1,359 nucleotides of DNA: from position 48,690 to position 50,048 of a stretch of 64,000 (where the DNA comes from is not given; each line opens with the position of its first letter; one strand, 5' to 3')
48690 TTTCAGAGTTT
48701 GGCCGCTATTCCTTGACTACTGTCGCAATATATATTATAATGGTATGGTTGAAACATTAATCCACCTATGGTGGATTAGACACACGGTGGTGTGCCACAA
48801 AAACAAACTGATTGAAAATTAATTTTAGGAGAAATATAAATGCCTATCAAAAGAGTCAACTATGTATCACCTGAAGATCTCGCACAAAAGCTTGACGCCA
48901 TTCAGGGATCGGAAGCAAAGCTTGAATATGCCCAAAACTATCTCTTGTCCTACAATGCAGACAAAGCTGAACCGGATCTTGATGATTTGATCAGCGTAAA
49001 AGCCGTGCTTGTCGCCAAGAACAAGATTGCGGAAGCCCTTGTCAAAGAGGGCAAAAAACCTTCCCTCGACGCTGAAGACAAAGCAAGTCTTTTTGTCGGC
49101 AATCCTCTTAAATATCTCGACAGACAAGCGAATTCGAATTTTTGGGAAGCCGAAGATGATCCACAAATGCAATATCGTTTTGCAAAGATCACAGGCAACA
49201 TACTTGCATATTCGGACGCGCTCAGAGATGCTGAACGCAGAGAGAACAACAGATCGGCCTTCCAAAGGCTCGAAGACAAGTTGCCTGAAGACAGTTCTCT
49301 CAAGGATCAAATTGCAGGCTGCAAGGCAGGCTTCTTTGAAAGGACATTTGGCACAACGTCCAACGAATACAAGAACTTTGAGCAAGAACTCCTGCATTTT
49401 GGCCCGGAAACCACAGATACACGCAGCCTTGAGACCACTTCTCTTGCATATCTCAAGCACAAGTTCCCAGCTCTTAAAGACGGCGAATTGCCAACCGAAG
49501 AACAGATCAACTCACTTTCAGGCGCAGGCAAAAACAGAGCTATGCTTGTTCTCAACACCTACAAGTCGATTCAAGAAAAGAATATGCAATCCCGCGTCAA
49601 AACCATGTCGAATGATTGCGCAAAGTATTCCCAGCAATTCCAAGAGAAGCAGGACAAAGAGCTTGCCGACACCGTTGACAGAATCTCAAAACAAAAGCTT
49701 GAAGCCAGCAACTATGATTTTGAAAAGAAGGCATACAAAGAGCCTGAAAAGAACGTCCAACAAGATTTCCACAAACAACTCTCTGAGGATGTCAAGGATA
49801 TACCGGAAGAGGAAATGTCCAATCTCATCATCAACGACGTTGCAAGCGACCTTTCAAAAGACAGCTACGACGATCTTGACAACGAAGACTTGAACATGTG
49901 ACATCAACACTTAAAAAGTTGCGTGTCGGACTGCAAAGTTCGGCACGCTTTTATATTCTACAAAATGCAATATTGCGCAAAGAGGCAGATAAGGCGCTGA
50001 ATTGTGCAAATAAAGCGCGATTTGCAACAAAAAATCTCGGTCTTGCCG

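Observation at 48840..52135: Three paralogous hydrophilic proteins with a shared core and acidic C-terminal tail next to the coupling ATPase: candidate substrates or effectors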

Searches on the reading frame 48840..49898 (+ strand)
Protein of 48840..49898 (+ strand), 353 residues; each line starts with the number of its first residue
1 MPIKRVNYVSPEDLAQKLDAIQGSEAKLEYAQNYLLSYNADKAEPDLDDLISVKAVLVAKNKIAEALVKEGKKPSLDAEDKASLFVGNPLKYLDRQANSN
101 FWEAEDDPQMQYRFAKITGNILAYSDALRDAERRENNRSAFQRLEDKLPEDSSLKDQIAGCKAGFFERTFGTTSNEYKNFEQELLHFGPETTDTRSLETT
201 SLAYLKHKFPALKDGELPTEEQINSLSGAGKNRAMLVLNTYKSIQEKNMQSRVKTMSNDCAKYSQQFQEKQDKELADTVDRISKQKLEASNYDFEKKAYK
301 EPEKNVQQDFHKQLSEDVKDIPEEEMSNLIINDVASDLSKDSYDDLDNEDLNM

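Call 4: search_protein_families(library=pfam, proteins=[window:48840-49898:+], max_evalue=1)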
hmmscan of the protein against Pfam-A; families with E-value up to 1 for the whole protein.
window:48840-49898:+ (353 aa): 1 family
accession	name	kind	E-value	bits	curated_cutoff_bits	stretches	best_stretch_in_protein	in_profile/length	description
PF07862.16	Nif11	-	0.37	11.6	23.8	0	12-33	17-38/48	Nif11 domain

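Call 6: search_protein_families(library=phrogs, proteins=[window:48840-49898:+], max_evalue=1)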
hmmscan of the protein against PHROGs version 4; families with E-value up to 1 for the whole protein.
window:48840-49898:+ (353 aa): 2 families
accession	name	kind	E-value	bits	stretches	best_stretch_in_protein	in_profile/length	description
phrog_8285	-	unknown function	0.015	16.5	1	237-291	29-82/110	-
phrog_30139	-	unknown function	0.12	13.5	1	234-351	13-128/135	-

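Call 7: search_protein_families(library=ncbifam, proteins=[window:48840-49898:+], max_evalue=1)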
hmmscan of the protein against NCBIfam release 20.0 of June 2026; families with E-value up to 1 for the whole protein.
window:48840-49898:+ (353 aa): 1 family
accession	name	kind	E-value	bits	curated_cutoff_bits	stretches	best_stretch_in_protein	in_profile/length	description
TIGR02729.1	Obg_CgtA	equivalog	0.42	9.6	280.25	1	232-303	236-306/329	Obg family GTPase CgtA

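Call 10: find_homologous_proteins(query=A1, max_evalue=0.001)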
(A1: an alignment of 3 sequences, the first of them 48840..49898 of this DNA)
Query A1 (3 sequences) (353 aa, profile of the alignment): 28 proteins with E <= 0.001 among 8000 candidates.
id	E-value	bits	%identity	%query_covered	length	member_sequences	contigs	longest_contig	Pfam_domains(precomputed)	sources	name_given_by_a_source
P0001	2.4e-157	542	99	100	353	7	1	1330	-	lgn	-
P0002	9.9e-152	523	31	56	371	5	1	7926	-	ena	-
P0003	7.9e-143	494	31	50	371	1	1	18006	-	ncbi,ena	-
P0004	1.2e-135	470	40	26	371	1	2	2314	-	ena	-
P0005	4.6e-121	422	27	87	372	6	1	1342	-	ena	-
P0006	2.3e-117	410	26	98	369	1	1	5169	-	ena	-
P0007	2.4e-113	397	32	50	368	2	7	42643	-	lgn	-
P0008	5.2e-112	393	31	62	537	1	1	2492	-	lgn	-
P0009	1.7e-97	345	41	29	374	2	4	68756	-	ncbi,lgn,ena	-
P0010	1.5e-91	325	40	25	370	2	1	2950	-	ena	-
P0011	1.7e-91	325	32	54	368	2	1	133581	-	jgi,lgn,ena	-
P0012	4.0e-73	265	27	55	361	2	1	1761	-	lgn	-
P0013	5.8e-64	235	46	95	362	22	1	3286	-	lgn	-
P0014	1.0e-61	227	40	26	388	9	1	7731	-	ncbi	-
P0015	1.0e-59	221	42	29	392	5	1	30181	-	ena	-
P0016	1.1e-58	217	44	96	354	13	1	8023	-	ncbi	-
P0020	8.0e-53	198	33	29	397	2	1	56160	-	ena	-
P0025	3.9e-25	107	34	58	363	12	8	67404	-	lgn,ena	-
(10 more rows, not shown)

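Call 11: search_solved_structures(query=A1, max_evalue=1)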
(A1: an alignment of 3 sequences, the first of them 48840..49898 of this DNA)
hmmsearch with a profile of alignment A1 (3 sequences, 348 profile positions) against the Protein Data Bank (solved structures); distinct sequences matched with E-value up to 1: 2.
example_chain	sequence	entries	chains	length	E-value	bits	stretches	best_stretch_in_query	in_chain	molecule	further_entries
4lgo_A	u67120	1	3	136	0.31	13.3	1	14-59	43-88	VompD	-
9ums_C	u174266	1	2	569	0.45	12.8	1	16-99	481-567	Prt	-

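Call 12: find_encoding_contigs(protein=P0011, flank=10000, max_places=3)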
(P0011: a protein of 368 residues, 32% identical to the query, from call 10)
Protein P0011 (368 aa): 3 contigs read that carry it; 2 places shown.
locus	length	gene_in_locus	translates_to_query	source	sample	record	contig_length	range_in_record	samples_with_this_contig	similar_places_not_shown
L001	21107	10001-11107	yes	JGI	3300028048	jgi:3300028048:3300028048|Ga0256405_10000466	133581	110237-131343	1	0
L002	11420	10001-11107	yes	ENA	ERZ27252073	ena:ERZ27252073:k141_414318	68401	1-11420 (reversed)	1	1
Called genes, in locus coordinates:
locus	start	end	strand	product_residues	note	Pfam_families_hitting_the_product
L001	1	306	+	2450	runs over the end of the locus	-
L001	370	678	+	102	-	PF18895:T4SS_pilin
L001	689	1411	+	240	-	-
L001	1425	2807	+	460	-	-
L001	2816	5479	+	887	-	PF01935:DUF87, PF19044:P-loop_TraG, PF12846:AAA_10 (weak)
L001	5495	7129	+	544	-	-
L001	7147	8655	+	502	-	-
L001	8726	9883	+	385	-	-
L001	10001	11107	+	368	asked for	-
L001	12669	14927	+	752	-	PF00496:SBP_bac_5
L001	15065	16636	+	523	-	PF00528:BPD_transp_1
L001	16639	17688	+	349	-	PF12911:OppC_N (weak), PF00528:BPD_transp_1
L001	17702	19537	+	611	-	PF00005:ABC_tran, PF13304:AAA_21 (weak), PF08352:oligo_HPY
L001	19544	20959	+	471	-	PF00005:ABC_tran, PF08352:oligo_HPY (weak)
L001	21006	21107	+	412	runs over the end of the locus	-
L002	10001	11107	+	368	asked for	-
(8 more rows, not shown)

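Call 13: find_encoding_contigs(protein=P0009, flank=10000, max_places=3)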
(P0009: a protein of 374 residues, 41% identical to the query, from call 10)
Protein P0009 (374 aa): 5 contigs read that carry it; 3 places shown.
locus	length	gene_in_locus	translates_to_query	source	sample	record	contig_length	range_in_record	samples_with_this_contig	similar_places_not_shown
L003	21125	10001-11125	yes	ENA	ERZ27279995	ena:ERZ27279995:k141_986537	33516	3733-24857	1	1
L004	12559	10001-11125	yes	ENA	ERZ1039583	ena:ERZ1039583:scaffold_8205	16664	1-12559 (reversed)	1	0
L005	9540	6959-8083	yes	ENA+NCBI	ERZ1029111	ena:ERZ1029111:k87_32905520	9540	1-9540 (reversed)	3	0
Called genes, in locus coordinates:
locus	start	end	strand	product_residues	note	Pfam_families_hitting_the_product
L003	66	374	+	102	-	PF18895:T4SS_pilin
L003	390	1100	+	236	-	-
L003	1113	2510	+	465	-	-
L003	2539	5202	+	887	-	PF01935:DUF87, PF19044:P-loop_TraG, PF12846:AAA_10 (weak)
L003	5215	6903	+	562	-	-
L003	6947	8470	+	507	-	-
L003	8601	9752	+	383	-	-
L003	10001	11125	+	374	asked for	-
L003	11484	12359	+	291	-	PF01381:HTH_3, PF12844:HTH_19 (weak), PF13151:DUF3990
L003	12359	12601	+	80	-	-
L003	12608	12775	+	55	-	-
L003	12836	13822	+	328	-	-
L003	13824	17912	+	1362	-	PF04851:ResIII, PF07669:Eco57I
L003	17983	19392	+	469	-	PF18928:DUF5677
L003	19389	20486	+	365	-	-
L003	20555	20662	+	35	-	-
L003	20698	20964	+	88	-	-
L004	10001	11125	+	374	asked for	-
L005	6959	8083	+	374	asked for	-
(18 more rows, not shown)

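Call 14: find_encoding_contigs(protein=P0025, flank=10000, max_places=3)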
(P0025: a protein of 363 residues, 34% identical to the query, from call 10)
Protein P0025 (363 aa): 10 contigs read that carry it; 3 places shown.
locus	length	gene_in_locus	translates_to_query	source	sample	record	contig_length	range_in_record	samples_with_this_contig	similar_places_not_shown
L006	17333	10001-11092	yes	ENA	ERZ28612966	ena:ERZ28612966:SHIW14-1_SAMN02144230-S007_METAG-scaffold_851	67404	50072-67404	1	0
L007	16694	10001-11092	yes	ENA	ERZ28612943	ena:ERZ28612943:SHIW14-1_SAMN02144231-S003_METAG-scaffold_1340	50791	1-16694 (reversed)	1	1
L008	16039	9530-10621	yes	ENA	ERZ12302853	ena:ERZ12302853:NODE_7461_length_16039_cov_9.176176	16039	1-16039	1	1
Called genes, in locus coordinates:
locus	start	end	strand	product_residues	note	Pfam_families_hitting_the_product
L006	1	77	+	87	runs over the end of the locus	PF02604:PhdYeFM_antitox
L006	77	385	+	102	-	PF05016:ParE_toxin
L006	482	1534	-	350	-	-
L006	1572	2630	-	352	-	-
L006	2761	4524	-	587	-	PF03572:Peptidase_S41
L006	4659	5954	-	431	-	-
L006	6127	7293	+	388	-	-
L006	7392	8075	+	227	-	PF01966:HD (weak)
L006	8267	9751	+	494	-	-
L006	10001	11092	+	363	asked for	-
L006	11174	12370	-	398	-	PF00999:Na_H_Exchanger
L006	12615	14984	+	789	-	PF00454:PI3_PI4_kinase (weak), PF06702:Fam20C (faint)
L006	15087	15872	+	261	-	PF01048:PNP_UDP_1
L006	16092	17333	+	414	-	?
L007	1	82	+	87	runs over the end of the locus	PF02604:PhdYeFM_antitox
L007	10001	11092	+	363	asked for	-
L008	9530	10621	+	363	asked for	-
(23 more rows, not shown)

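Call 34: search_protein_families(library=pfam, proteins=[L001:5495-7126:+, L001:7147-8652:+, L001:689-1408:+, L001:1425-2804:+], max_evalue=0.1)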
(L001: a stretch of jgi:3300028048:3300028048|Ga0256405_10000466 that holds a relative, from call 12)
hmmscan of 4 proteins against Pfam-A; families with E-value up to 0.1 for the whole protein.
L001:5495-7126:+ (544 aa): 0 families

L001:7147-8652:+ (502 aa): 0 families

L001:689-1408:+ (240 aa): 0 families

L001:1425-2804:+ (460 aa): 1 family
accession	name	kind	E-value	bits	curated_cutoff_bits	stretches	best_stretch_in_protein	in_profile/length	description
PF19865.4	DUF6338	-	0.056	13.5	26.5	0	51-121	32-103/205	Family of unknown function (DUF6338)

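Call 38: search_solved_structures(query=A4, max_evalue=1)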
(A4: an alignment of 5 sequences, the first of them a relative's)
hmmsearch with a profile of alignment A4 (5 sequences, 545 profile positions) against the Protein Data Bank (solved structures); distinct sequences matched with E-value up to 1: 0.

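Call 39: search_solved_structures(query=A5, max_evalue=1)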
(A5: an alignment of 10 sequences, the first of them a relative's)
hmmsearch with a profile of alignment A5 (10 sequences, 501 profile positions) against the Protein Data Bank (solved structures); distinct sequences matched with E-value up to 1: 5.
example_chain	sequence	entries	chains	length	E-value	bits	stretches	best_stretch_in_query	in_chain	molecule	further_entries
6r17_A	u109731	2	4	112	0.03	16.1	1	74-132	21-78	Synaptonemal complex central element protein 2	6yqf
6mks_A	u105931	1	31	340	0.18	13.5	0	351-400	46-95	Chimera protein of NLR family CARD domain-containing protein 4 and EGFP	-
6n1i_A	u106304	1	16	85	0.7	11.6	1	349-390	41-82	NLR family CARD domain-containing protein 4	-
6k8j_G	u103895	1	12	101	0.85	11.3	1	349-390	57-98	NLR family CARD domain-containing protein 4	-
4ob1_A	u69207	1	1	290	0.89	11.2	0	438-482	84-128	Cobalt-containing nitrile hydratase subunit alpha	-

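Call 52: find_encoding_contigs(protein=P0020, flank=10000, max_places=2)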
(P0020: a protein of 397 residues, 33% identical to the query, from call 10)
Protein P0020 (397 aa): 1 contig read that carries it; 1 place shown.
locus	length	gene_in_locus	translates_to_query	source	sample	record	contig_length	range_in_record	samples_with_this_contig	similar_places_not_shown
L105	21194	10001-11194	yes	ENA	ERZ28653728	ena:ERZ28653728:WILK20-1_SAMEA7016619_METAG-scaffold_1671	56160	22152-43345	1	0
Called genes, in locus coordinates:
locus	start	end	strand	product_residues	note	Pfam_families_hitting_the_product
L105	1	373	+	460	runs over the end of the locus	-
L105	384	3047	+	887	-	PF01935:DUF87, PF19044:P-loop_TraG, PF12846:AAA_10 (weak)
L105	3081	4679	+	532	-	-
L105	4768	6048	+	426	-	-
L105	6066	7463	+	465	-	-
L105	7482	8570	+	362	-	-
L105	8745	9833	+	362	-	-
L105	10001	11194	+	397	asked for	-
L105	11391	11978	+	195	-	PF03729:DUF308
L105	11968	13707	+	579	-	PF03109:ABC1, PF27536:UbiB_helical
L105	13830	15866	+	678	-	PF03321:GH3, PF23571:GH3_M, PF01740:STAS, PF13466:STAS_2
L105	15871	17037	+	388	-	PF07228:SpoIIE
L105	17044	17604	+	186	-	PF28474:DUF8412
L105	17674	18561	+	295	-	PF10340:Say1_Mug180, PF07859:Abhydrolase_3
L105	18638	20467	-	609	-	PF02733:Dak1, PF02734:Dak2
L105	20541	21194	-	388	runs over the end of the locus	PF00465:Fe-ADH, PF13685:Fe-ADH_2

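Call 53: find_encoding_contigs(protein=P0016, flank=10000, max_places=2)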
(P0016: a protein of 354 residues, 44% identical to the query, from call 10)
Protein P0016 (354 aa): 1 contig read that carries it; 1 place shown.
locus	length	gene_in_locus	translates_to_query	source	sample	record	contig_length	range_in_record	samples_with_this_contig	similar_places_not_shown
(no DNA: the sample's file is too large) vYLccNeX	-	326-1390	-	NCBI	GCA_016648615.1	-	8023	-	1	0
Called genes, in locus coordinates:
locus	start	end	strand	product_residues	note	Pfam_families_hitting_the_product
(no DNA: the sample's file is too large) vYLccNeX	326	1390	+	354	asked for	-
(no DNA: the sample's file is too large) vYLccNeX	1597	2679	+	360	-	-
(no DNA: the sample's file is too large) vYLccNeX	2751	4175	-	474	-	PF00083:Sugar_tr (faint), PF07690:MFS_1, PF13347:MFS_2 (weak)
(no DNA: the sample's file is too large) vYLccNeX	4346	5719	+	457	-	PF01266:DAO (faint), PF07992:Pyr_redox_2 (faint)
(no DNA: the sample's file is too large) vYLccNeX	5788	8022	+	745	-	?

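Call 54: find_encoding_contigs(protein=P0007, flank=10000, max_places=2)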
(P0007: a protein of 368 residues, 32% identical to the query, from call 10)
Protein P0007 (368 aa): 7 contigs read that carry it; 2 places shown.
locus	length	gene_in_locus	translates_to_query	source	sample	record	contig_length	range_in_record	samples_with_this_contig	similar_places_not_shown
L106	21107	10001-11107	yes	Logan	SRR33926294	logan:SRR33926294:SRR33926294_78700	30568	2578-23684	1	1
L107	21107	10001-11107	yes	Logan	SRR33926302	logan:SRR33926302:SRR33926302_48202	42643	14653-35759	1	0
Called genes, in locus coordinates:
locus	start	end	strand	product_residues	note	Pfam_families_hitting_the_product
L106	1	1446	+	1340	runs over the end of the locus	?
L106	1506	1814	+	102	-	PF18895:T4SS_pilin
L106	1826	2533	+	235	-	-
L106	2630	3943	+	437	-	-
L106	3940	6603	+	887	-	PF19044:P-loop_TraG, PF01935:DUF87, PF12846:AAA_10 (weak)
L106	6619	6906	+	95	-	-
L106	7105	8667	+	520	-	-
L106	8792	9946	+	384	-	-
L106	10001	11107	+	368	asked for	-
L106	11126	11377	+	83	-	-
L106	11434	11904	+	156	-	-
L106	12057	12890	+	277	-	PF01261:AP_endonuc_2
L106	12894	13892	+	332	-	PF01408:GFO_IDH_MocA, PF22725:GFO_IDH_MocA_C3, PF02894:GFO_IDH_MocA_C (weak)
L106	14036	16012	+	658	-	PF02922:CBM_48, PF00128:Alpha-amylase, PF02806:Alpha-amylase_C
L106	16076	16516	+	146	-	PF03479:PCC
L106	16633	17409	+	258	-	PF01261:AP_endonuc_2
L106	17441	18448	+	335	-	PF01408:GFO_IDH_MocA, PF03447:NAD_binding_3 (weak), PF02894:GFO_IDH_MocA_C, PF22725:GFO_IDH_MocA_C3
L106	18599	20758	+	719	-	PF17191:RecG_wedge, PF01336:tRNA_anti-codon (weak), PF00270:DEAD, PF04851:ResIII, PF00271:Helicase_C, PF19833:RecG_dom3_C (weak)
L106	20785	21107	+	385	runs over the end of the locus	PF01546:Peptidase_M20, PF07687:M20_dimer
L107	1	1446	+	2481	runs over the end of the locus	-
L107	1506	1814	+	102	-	PF18895:T4SS_pilin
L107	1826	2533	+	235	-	-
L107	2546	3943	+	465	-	-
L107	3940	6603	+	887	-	PF19044:P-loop_TraG, PF01935:DUF87, PF12846:AAA_10 (weak)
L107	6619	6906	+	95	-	-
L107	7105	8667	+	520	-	-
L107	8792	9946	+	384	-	-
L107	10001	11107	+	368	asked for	-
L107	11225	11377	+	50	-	-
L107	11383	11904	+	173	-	-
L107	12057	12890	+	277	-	PF01261:AP_endonuc_2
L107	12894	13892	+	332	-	PF01408:GFO_IDH_MocA, PF22725:GFO_IDH_MocA_C3, PF02894:GFO_IDH_MocA_C (weak)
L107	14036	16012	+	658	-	PF02922:CBM_48, PF00128:Alpha-amylase, PF02806:Alpha-amylase_C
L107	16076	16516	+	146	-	PF03479:PCC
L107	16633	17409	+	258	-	PF01261:AP_endonuc_2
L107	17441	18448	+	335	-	PF01408:GFO_IDH_MocA, PF03447:NAD_binding_3 (weak), PF02894:GFO_IDH_MocA_C, PF22725:GFO_IDH_MocA_C3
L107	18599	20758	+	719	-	PF17191:RecG_wedge, PF01336:tRNA_anti-codon (weak), PF00270:DEAD, PF04851:ResIII, PF00271:Helicase_C, PF19833:RecG_dom3_C (weak)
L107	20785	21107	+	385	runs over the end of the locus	PF01546:Peptidase_M20, PF07687:M20_dimer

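Call 74: search_protein_families(library=ncbifam, proteins=[L001:370-675:+, L001:689-1408:+, L001:1425-2804:+, L001:2816-5476:+, L001:5495-7126:+, L001:7147-8652:+], max_evalue=0.001)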
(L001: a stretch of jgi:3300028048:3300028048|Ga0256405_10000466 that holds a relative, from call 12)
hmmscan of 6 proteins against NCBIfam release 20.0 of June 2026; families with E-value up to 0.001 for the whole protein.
L001:370-675:+ (102 aa): 3 families
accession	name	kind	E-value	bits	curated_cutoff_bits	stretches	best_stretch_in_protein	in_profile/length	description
NF045849.1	ICE_MMCAP2_0565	equivalog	5.2e-15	54.9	40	1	13-89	2-79/80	Mbov_0395 family pilin-like conjugal transfer protein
NF045848.1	MMCAP2_0566_fam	domain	0.00017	21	90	1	40-91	67-121/322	MMCAP2_0566 family conjugal transfer protein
NF045889.1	ICE_Mbov_0396_TM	equivalog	0.00019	21.1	70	1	31-91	59-122/306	Mbov_0396 family ICE element transmembrane protein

L001:689-1408:+ (240 aa): 0 families

L001:1425-2804:+ (460 aa): 2 families
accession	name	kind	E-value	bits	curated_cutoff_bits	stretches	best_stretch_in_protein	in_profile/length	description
NF045848.1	MMCAP2_0566_fam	domain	8.6e-37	127.1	90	1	7-310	8-317/322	MMCAP2_0566 family conjugal transfer protein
NF045889.1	ICE_Mbov_0396_TM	equivalog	2e-28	99.8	70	1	50-306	47-302/306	Mbov_0396 family ICE element transmembrane protein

L001:2816-5476:+ (887 aa): 8 families
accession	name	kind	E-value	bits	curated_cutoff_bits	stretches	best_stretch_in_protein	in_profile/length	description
NF045975.1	VirB4_plasma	equivalog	5.2e-179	596.9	590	1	4-882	3-893/894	Mbov_0397 family ICE element conjugal transfer ATPase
NF045971.1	conju_CD1110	equivalog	2.1e-40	138.7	325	1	106-836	12-705/752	VirB4-like conjugal transfer ATPase, CD1110 family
TIGR02746.1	TraC-F-type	equivalog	1.8e-37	128.7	567.05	1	339-852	259-735/800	type IV secretion system protein TraC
TIGR00929.1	VirB4_CagE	subfamily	6.5e-25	87.5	643.1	1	375-851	300-725/792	VirB4 family type IV secretion/conjugal transfer ATPase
NF010278.0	PRK13721.1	subfamily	2.7e-22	78.5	1177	1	358-813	324-751/874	type IV secretion system protein TraC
TIGR03783.1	Bac_Flav_CT_G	subfamily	3.7e-10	38.3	261.55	1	508-816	437-725/829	TraG family conjugative transposon ATPase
TIGR03744.1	traC_PFL_4706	equivalog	7.8e-09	33.9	520.6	0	385-554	347-520/892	conjugative transfer ATPase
NF053655.1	CedD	equivalog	6.7e-07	28.3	600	0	511-555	223-267/527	DNA-translocating ATPase CedD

L001:5495-7126:+ (544 aa): 0 families

L001:7147-8652:+ (502 aa): 0 families

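Call 79: find_encoding_contigs(protein=P0003, flank=10000, max_places=2)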
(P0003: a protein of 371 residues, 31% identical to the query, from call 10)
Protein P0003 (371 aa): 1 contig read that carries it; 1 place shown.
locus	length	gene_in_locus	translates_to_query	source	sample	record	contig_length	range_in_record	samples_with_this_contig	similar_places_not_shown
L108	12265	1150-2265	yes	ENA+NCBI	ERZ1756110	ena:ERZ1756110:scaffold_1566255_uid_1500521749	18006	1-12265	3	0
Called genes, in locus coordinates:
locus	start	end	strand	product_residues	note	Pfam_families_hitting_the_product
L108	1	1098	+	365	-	?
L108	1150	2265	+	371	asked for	-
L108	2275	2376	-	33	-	-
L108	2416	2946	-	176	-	PF09551:Spore_II_R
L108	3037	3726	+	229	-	PF08823:PG_binding_2 (weak), PF01471:PG_binding_1, PF07486:Hydrolase_2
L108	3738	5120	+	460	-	PF20769:YPEB_N, PF14620:YPEB_PepSY1-2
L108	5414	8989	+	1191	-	PF01855:POR_N, PF17147:PFOR_II, PF01558:POR, PF10371:EKR, PF12838:Fer4_7, PF13484:Fer4_16, PF22338:Pyruv_OxRed_insertion, PF02775:TPP_enzyme_C, +1 more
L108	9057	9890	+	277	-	PF02463:SMC_N, PF00005:ABC_tran, PF13304:AAA_21 (faint)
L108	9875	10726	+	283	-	PF00005:ABC_tran, PF02463:SMC_N (faint), PF13304:AAA_21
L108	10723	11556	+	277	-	PF02361:CbiQ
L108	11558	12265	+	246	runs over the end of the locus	PF01416:PseudoU_synth_1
